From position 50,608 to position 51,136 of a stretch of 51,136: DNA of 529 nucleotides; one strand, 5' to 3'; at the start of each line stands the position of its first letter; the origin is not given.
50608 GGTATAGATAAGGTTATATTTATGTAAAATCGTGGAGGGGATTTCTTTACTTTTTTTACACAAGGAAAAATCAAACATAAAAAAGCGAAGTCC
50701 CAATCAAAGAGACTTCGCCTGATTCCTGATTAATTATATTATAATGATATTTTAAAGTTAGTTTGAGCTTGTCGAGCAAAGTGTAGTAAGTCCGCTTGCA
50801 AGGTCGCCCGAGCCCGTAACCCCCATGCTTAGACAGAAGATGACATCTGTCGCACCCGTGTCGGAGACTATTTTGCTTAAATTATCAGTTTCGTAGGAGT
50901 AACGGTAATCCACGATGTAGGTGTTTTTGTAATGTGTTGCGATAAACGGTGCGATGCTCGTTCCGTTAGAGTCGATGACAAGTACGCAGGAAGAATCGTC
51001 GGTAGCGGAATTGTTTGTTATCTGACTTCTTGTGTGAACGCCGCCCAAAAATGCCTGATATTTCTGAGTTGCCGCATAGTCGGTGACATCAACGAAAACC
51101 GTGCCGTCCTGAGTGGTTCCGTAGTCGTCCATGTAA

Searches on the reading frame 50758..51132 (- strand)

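Call 23: search_protein_families(library=pfam, proteins=[window:50758-51132:-], max_evalue=0.01)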
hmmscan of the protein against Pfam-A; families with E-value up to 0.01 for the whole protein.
window:50758-51132:- (124 aa): 1 family
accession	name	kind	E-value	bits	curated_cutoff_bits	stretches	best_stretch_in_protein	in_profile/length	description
PF14286.12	DHHW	-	6.7e-14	52.4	25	1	11-74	322-385/385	DHHW protein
